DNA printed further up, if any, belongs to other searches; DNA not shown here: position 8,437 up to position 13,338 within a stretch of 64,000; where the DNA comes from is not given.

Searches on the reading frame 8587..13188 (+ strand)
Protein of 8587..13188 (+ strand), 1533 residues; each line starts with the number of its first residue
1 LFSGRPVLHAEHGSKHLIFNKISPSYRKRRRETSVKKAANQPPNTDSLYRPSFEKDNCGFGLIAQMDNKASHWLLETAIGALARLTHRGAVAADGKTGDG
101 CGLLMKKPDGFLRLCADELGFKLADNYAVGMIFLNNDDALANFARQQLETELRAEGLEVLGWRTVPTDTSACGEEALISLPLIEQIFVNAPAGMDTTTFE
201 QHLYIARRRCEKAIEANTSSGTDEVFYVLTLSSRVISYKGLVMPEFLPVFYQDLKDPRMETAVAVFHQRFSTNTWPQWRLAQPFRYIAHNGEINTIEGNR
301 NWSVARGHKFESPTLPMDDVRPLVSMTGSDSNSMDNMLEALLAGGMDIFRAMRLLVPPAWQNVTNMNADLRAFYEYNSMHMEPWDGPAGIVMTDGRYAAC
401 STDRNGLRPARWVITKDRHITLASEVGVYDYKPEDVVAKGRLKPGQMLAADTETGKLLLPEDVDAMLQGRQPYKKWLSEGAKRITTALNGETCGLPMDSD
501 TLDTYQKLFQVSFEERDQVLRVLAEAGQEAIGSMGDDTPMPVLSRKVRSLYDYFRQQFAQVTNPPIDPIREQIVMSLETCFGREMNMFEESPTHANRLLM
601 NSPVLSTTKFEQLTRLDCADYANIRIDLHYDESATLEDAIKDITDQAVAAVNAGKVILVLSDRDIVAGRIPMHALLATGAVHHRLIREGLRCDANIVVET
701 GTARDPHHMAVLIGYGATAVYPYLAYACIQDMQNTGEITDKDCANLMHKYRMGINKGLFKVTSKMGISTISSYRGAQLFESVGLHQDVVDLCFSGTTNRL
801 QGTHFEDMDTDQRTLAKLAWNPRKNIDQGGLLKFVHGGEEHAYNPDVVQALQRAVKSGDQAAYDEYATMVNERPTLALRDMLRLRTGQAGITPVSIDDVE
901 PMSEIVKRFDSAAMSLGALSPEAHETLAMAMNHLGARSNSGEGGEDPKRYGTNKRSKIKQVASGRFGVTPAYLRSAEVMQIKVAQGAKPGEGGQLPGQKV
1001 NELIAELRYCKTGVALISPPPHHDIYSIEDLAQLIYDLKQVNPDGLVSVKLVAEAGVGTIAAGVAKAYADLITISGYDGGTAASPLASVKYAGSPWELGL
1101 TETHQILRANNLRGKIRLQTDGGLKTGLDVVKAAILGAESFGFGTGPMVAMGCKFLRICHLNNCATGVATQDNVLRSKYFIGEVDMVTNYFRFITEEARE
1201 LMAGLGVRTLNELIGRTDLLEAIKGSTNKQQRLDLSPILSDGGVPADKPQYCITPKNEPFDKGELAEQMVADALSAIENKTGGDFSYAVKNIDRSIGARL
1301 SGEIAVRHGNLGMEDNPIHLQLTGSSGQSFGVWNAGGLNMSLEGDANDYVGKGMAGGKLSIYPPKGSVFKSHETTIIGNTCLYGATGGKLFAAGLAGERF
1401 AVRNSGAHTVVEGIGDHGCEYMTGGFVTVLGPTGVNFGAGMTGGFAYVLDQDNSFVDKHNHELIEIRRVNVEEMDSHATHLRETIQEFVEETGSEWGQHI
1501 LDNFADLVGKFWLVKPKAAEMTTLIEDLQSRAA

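Call 7: search_protein_families(library=pfam, proteins=[window:8587-13188:+], max_evalue=0.00001)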
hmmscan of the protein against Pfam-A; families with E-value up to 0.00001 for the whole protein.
window:8587-13188:+ (1533 aa): 4 families
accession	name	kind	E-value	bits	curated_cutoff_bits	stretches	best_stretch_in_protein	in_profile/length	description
PF00310.26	GATase_2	-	4.9e-167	556.4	19.9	1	58-476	1-420/420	Glutamine amidotransferases class-II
PF01645.23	Glu_synthase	-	1.6e-145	485.3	20.4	1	841-1207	1-368/369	Conserved region in glutamate synthase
PF04898.20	Glu_syn_central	-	4.4e-108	361.3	22.8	1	505-785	2-277/277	Glutamate synthase central domain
PF01493.24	GXGXG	-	3.3e-78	262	32.5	1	1288-1473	2-187/190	GXGXG motif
